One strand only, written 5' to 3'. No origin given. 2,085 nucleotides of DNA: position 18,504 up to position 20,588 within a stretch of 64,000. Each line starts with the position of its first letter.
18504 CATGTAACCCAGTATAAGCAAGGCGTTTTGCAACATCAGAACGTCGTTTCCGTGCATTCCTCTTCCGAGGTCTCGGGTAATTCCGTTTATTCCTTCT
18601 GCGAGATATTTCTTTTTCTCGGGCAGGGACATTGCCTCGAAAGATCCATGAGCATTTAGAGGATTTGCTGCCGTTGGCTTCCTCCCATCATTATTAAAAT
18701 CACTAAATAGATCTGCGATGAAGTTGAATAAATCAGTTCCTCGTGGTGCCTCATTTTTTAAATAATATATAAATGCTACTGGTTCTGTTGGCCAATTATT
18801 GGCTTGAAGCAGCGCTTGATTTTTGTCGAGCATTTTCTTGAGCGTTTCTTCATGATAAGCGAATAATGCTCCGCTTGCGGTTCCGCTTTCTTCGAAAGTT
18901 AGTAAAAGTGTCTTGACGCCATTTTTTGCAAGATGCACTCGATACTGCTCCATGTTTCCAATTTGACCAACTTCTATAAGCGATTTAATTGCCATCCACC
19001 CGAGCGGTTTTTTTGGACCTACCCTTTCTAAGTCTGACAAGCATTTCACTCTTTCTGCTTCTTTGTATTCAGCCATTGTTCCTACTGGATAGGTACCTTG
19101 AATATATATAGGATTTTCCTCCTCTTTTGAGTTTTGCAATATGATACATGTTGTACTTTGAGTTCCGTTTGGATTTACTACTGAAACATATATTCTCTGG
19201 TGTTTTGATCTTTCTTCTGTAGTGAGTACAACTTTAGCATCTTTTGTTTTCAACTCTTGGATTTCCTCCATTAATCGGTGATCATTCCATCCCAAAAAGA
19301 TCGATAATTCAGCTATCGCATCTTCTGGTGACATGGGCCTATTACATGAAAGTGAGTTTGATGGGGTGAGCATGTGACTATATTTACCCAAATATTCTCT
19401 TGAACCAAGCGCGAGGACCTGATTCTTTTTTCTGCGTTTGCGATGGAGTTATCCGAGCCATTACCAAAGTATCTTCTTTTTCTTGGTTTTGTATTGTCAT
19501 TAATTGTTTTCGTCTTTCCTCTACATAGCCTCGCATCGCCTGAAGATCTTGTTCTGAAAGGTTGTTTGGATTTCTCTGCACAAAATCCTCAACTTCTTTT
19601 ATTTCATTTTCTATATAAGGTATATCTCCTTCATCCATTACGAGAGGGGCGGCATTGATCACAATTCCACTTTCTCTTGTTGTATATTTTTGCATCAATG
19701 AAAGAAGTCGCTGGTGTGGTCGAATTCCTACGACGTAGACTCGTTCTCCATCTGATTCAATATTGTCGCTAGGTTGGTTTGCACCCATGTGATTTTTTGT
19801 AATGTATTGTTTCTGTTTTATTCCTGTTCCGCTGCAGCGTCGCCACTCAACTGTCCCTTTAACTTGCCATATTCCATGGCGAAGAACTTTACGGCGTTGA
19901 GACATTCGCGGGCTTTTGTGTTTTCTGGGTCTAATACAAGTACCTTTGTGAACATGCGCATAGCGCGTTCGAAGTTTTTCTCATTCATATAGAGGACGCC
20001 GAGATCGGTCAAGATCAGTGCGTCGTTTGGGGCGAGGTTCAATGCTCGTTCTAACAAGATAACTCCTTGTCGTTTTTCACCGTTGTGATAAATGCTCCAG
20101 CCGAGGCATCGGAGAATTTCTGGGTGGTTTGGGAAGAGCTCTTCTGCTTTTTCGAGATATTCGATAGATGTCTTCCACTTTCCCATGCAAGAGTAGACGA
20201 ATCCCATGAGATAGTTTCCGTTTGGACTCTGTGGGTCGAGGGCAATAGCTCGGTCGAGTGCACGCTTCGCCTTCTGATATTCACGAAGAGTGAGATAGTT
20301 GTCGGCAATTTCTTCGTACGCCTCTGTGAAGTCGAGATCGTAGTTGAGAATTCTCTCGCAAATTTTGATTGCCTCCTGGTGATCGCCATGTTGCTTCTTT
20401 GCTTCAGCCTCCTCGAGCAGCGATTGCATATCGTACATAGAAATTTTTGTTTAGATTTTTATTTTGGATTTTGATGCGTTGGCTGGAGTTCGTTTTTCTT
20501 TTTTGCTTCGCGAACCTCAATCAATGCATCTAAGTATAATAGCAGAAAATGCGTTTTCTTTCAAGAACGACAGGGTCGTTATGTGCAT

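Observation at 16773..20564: Self-contained TPR / 134-aa / 872-aa operon of unknown function next to rnpB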

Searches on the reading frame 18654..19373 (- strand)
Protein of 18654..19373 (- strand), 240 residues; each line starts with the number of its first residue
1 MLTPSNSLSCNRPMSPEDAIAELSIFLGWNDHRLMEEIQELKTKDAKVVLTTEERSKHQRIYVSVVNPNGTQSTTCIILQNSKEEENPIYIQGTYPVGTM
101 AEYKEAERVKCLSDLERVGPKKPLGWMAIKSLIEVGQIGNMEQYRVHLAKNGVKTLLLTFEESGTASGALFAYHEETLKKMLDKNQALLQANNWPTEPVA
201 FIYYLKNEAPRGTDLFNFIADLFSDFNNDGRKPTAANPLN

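Call 62: predict_structure(alignment_id=A7)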
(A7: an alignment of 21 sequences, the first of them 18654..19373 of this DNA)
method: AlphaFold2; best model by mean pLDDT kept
length: 240 residues; sequences in the alignment: 21
mean_pLDDT: 91.1   pTM: 0.79
mean pLDDT of the five models: 91.1, 90.3, 90.0, 88.8, 86.4
residues with pLDDT >= 90: 195; 70-90: 23; 50-70: 15; < 50: 7
segments of 3 or more residues with pLDDT < 50: 1-3, 237-240
pLDDT, mean of each block of 10 residues (from residue 1): 56 94 92 94 96 88 96 92 67 91 94 96 97 94 98 98 97 98 98 98 97 97 94 63
secondary structure, 60 per line:
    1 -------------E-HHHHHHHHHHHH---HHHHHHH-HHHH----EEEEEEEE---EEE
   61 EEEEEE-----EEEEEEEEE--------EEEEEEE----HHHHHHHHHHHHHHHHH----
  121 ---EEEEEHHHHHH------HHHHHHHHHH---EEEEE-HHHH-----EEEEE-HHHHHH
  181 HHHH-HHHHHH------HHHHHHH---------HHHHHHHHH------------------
elements in order: H16-27 H31-37 H39-42 E47-54 E58-66 E72-80 E89-95 H100-116 E124-128 H129-134 H141-150 E154-158 H160-163 E169-173 H175-184 H186-191 H198-204 H214-222

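Call 66: fold_search(model_id=the predicted structure, library=pdb)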
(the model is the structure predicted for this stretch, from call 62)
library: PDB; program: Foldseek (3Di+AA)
matches with E <= 10: 877; with E <= 0.001: 0
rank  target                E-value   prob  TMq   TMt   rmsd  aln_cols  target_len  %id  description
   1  9ycv_C                7.7e-02  0.63  0.17  0.05  11.4        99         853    7  HSV Helicase-primase complex bound to amenamevir (released 2025-12-31)
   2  9ut3_B                9.8e-02  0.47  0.16  0.08  12.9       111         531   11  The helicase module of the helicase-primase complex from HHV1 bound with ssDNA and amenamevir (released 2026-04-08)
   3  3brb_A                1.3e-01  0.11  0.11  0.11  17.4       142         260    8  Crystal structure of catalytic domain of the proto-oncogene tyrosine-protein kinase MER in complex with ADP (released 2008-01-22)
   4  3blz_A                1.4e-01  0.57  0.17  0.30   8.3        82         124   11  Crystal structure of a ntf2-like protein of unknown function (sbal_0622) from shewanella baltica os155 at 1.75 A resol (released 2007-12-25)
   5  3d2l_A                1.5e-01  0.54  0.18  0.18  12.1       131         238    8  Crystal structure of SAM-dependent methyltransferase (ZP_00538691.1) from EXIGUOBACTERIUM SP. 255-15 at 1.90 A resolut (released 2008-05-20)
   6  9ut5_B                1.6e-01  0.44  0.16  0.05  12.2       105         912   10  The helicase-primase complex from HHV1 bound with ssDNA and pritelivir (released 2026-04-08)
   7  3blz_F                1.8e-01  0.57  0.17  0.30   8.3        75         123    9  Crystal structure of a ntf2-like protein of unknown function (sbal_0622) from shewanella baltica os155 at 1.75 A resol (released 2007-12-25)
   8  9os2_C                1.9e-01  0.38  0.18  0.28   6.7        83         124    7  Cryo-EM structure of the DDB1/CRBN-MRT-5702-G3BP2 ternary complex (released 2026-01-28)
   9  9ut6_B                1.9e-01  0.38  0.16  0.08  12.2       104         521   10  The helicase module of the helicase-primase complex from HHV1 bound with ssDNA and pritelivir (released 2026-04-08)
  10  8vez                  1.9e-01  0.21  0.15  0.25   6.6        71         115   11  De novo design apixaban-binding protein: apx1049 (released 2025-01-15)
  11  4hgz_C                2.1e-01  0.54  0.17  0.17  10.3        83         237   17  Structure of the CcbJ Methyltransferase from Streptomyces caelestis (released 2013-10-30)
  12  9ce0_B                2.1e-01  0.08  0.13  0.06  18.0       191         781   12  DosP Apo Bent form (released 2024-11-20)
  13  6k5l_A                2.4e-01  0.63  0.27  0.13  10.4       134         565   14  The crystal structure of isocitrate dehydrogenase kinase/phosphatase wtih two Mn2+ from E. coli (released 2019-07-03)
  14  8th5_C                2.4e-01  0.23  0.16  0.25   6.5        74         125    7  Crystal Structure of the G3BP1 NTF2-like domain bound to the IDR1 of SARS-CoV-2 nucleocapsid protein P13L mutant (released 2024-03-20)
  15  1zo0_MODEL_1_A        2.4e-01  0.14  0.15  0.25  13.0       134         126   10  NMR structure of antizyme isoform 1 from rat (released 2005-07-19)
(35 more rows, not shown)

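Call 68: search_protein_families(library=phrogs, proteins=[window:18654-19373:-], max_evalue=0.01)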
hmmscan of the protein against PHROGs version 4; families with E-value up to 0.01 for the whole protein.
window:18654-19373:- (240 aa): 0 families

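Call 69: search_protein_families(library=padloc, proteins=[window:18654-19373:-], max_evalue=0.01)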
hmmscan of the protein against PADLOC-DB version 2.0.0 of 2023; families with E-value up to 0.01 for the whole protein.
window:18654-19373:- (240 aa): 0 families

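Call 76: fold_search(model_id=the predicted structure, library=viral)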
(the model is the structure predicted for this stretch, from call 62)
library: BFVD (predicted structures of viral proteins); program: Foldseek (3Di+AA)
matches with E <= 10: 1437; with E <= 0.001: 0
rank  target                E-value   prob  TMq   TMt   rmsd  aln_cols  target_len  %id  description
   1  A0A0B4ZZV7            1.4e-02  0.96  0.21  0.41  13.7       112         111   14  Uncharacterized protein [Mycobacterium phage Cosmo]
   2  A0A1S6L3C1            2.1e-02  0.28  0.18  0.10  19.1       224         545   13  Uncharacterized protein [Erwinia phage vB_EamM_Yoloswag]
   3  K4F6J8                2.3e-02  0.87  0.19  0.32  11.4       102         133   13  Uncharacterized protein [Cronobacter phage vB_CsaM_GAP32]
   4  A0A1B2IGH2            2.8e-02  0.41  0.18  0.14  14.1       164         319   12  (no name in the UniProt tables at hand)
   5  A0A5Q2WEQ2            3.1e-02  0.66  0.14  0.27   7.4        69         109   12  Uncharacterized protein [Gordonia phage Syleon]
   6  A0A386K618            3.3e-02  0.30  0.18  0.21  15.7       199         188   12  Uncharacterized protein [Dickeya phage vB_DsoM_JA11]
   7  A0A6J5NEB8            3.3e-02  0.28  0.15  0.08  18.4       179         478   13  Phage-like element PBSX protein, XkdF [uncultured Caudovirales phage]
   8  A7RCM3                3.5e-02  0.90  0.20  0.45   6.2        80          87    9  (no name in the UniProt tables at hand)
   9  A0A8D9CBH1            3.5e-02  0.16  0.15  0.16  19.2       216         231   12  Uncharacterized protein [uncultured marine phage]
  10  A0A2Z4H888            4.0e-02  0.69  0.16  0.12  11.9       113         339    9  UL52 [Human herpesvirus 1]
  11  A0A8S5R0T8            4.0e-02  0.28  0.20  0.12  16.1       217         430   14  Uncharacterized protein [Inoviridae sp. ct1ro12]
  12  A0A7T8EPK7            4.7e-02  0.14  0.15  0.07  17.0       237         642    9  Uncharacterized protein [Erwinia phage pEa_SNUABM_5]
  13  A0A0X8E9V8            5.0e-02  0.66  0.16  0.06  11.5       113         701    9  Helicase-primase primase subunit [Human herpesvirus 1]
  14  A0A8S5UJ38            5.3e-02  0.30  0.23  0.15  11.7       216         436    9  Zinc ribbon domain protein [Siphoviridae sp. ctTDf8]
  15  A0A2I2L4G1            6.0e-02  0.38  0.23  0.30  17.2       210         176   12  Uncharacterized protein [Orpheovirus IHUMI-LCC2]
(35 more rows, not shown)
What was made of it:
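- Tried and rejected: Nothing at E <= 0.001, TM-score <= 0.27 (calls 66, 76).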

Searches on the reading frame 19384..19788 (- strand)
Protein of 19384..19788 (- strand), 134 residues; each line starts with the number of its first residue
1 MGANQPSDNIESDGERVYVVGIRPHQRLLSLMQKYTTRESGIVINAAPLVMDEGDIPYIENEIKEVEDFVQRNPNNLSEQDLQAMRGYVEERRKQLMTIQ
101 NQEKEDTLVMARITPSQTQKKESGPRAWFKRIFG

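Call 7: search_protein_families(library=pfam, proteins=[window:19384-19788:-], max_evalue=0.1)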
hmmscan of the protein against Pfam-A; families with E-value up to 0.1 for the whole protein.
window:19384-19788:- (134 aa): 3 families
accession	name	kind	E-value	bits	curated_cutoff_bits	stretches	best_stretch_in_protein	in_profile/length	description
PF16331.10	TolA_bind_tri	-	0.045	14.3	30.1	1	79-105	31-57/76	TolA binding protein trimerisation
PF16754.10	Pesticin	-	0.074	13.4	25.8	1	57-93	65-101/156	Bacterial toxin homologue of phage lysozyme, C-term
PF24550.1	LIS_MGM1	-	0.09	13.3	27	0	58-110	12-64/100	Dynamin-like GTPase MGM1-like, lipid interacting stalk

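Call 8: search_protein_families(library=ncbifam, proteins=[window:19384-19788:-], max_evalue=0.1)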
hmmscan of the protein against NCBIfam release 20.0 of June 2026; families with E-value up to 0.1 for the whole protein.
window:19384-19788:- (134 aa): 0 families

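Call 18: find_homologous_proteins(query=window:19384-19788:-, max_evalue=10)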
Query window:19384-19788:- (134 aa): 3 proteins with E <= 10 among 6 candidates.
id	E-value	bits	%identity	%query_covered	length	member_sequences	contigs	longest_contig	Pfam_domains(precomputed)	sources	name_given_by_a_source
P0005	8.8e-82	289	100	100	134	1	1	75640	-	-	-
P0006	4.3e-67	242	82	100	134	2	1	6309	-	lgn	-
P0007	1.2e-56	208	73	100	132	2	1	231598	-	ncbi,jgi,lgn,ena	ncbi:MAG: hypothetical protein WC101_01135 [Candidatus Gracilibacteria bacterium]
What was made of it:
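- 19384..19788 (-): p134, a lineage-restricted orphan protein of 134 aa. Only three homologues were found, at 73-100% identity (call 18).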

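Call 19: find_encoding_contigs(protein=P0006, flank=10000, max_places=4)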
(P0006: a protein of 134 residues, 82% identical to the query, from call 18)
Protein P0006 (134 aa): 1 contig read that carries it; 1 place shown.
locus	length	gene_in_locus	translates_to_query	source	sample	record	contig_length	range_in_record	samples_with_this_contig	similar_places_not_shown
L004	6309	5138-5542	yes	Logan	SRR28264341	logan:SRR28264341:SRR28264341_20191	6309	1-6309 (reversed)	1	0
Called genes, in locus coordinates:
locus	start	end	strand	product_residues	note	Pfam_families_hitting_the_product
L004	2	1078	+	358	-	?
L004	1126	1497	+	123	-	PF00011:HSP20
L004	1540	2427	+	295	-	PF00483:NTP_transferase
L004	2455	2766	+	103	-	-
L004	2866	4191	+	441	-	PF13472:Lipase_GDSL_2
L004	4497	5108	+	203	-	PF00515:TPR_1 (faint), PF07719:TPR_2 (faint), PF13174:TPR_6 (faint), PF13181:TPR_8 (faint), PF13424:TPR_12 (faint), PF12895:ANAPC3 (weak), PF14559:TPR_19 (weak), PF23914:TPR_CcmH_CycH (weak), +9 more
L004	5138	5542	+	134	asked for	-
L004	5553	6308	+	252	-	?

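Call 68: search_protein_families(library=phrogs, proteins=[window:19384-19788:-], max_evalue=0.01)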
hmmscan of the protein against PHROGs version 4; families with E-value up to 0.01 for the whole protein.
window:19384-19788:- (134 aa): 0 families

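Call 69: search_protein_families(library=padloc, proteins=[window:19384-19788:-], max_evalue=0.01)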
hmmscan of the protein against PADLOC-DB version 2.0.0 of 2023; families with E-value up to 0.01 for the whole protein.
window:19384-19788:- (134 aa): 1 family
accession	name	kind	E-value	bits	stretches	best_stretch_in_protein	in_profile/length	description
PDLC03460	REase_II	-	0.008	13.8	1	29-78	222-269/298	Type II restriction enzyme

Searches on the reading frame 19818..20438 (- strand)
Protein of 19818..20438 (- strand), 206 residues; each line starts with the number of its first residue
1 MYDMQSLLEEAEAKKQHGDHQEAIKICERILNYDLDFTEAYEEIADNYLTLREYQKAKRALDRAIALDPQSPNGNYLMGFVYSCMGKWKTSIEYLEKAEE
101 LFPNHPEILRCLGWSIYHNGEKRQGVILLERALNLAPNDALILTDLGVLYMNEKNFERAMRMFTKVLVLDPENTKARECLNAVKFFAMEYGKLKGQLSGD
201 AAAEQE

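Call 7: search_protein_families(library=pfam, proteins=[window:19818-20438:-], max_evalue=0.1)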
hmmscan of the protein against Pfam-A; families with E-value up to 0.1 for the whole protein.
window:19818-20438:- (206 aa): 34 families (the best 25 are shown)
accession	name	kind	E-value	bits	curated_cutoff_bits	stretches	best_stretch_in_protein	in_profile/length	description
PF07719.23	TPR_2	-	7.9e-28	94.7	27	4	39-70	2-33/34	Tetratricopeptide repeat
PF00515.34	TPR_1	-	1.5e-20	72.5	27.8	3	141-173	2-34/34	Tetratricopeptide repeat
PF13428.12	TPR_14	-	6.5e-20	70.1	23.5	3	39-74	2-37/44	Tetratricopeptide repeat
PF13181.12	TPR_8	-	3e-18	64.8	25.7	2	39-70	2-33/34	Tetratricopeptide repeat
PF14559.12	TPR_19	-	4.8e-17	62.5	25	3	16-78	3-65/68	Tetratricopeptide repeat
PF13414.12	TPR_11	-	3e-15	56.1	26.8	3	53-83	9-39/42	TPR repeat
PF13431.12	TPR_17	-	8.2e-15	54.2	24.4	2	61-92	2-33/34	Tetratricopeptide repeat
PF13174.12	TPR_6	-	6e-14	52.1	26.3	0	40-71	2-33/33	Tetratricopeptide repeat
PF13371.12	TPR_9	-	6.1e-14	52.2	35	2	48-104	5-61/73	Tetratricopeptide repeat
PF12895.13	ANAPC3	-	7.4e-14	52.2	27.2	2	17-98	2-82/82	Anaphase-promoting complex, cyclosome, subunit 3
PF13424.12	TPR_12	-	1.6e-12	47.9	30.1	2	76-112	7-48/77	Tetratricopeptide repeat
PF13432.12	TPR_16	-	2.2e-11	44.4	32.7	2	8-72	1-65/65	Tetratricopeptide repeat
PF13176.12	TPR_7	-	7.8e-11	41.6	27.9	1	144-173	3-32/36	Tetratricopeptide repeat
PF23914.1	TPR_CcmH_CycH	-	3.7e-08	33.8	42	1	48-175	26-156/158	Cytochrome c-type biogenesis protein H TPR domain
PF13374.12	TPR_10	-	4.3e-08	33.4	27.5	0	141-167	3-29/42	Tetratricopeptide repeat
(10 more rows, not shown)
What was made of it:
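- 19818..20438 (-): TPR protein, 206 aa, cytoplasmic. Pfam TPR_2 at 7.9e-28 (call 7).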

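Call 8: search_protein_families(library=ncbifam, proteins=[window:19818-20438:-], max_evalue=0.1)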
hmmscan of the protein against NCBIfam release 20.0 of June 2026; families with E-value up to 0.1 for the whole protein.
window:19818-20438:- (206 aa): 38 families (the best 25 are shown)
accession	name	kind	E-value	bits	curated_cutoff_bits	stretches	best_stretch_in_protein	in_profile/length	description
NF040959.1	MamA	equivalog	4.5e-24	85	200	2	8-114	75-181/204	magnetosome protein MamA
TIGR02917.1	PEP_TPR_lipo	equivalog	2.6e-21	75.3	312.2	2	53-177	276-400/899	XrtA/PEP-CTERM system TPR-repeat protein PrsT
TIGR02521.1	type_IV_pilW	equivalog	4.8e-17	62.3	154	1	40-191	33-186/234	type IV pilus biogenesis/stability protein PilW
NF033762.1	social_mot_Tgl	equivalog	3.8e-11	42.8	225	1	14-181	41-213/252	social motility TPR repeat lipoprotein Tgl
NF047371.1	FlcA_CTERM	equivalog_domain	1.5e-10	40.2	300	1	29-133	429-534/646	periplasmic flagellar collar protein FlcA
NF052415.1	T3SS_chap_SctY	equivalog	1.6e-10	41.4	70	1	142-181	8-47/106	type III secretion apparatus assembly chaperone SctY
NF008757.0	PRK11788.1-5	equivalog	7.9e-10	38.4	363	1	41-180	183-322/388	lipopolysaccharide assembly protein LapB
TIGR00540.1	TPR_hemY_coli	hypoth_equivalog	2.1e-08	33.3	142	1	120-177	306-363/385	heme biosynthesis-associated TPR protein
NF007302.0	PRK09782.1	equivalog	4.5e-08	31.5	1223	1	7-174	548-712/990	phage receptor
TIGR03939.1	PGA_TPR_OMP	equivalog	7e-08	31.1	366.65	1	17-176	66-231/800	poly-beta-1,6 N-acetyl-D-glucosamine export porin PgaA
TIGR02552.1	LcrH_SycD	equivalog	1.6e-07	31.1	104.8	1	11-72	59-120/136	SycD/LcrH family type III secretion system chaperone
NF008391.2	PRK11189.1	equivalog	2.1e-07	30.7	250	1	130-177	89-136/297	lipoprotein NlpI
NF047507.1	TPR_BatC_Lepto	exception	2.8e-07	30.2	175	1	86-180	38-136/214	TPR repeat-containing protein BatC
NF047558.1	TPR_END_plus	domain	3.3e-07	30.1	32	0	78-105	5-32/56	TPR end-of-group domain-containing protein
NF002725.1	PRK02603.1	equivalog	3.6e-07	30.3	143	2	120-188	49-117/173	photosystem I assembly protein Ycf3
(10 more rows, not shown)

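Call 68: search_protein_families(library=phrogs, proteins=[window:19818-20438:-], max_evalue=0.01)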
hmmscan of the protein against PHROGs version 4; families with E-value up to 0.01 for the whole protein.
window:19818-20438:- (206 aa): 5 families
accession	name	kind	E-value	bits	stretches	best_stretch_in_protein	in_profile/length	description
phrog_7590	-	unknown function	3.6e-15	57.4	2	52-140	69-157/234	-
phrog_24039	-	unknown function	7.6e-08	32.2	1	47-184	559-698/780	-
phrog_5208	-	unknown function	3.5e-06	27.3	1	21-134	161-285/372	-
phrog_20642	-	unknown function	1e-05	26.2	0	147-184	241-278/280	-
phrog_22932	-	unknown function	0.0016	17.9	0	76-179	534-637/646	-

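Call 69: search_protein_families(library=padloc, proteins=[window:19818-20438:-], max_evalue=0.01)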
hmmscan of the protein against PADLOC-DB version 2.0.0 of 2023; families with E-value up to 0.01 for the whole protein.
window:19818-20438:- (206 aa): 2 families
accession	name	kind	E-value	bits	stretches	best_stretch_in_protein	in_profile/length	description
PDLC04781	PDC-M71B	-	3.9e-05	20.6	0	10-71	122-183/515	-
PDLC03325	MTase_II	-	0.00036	17.4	1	87-159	330-400/426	Type II methyltransferase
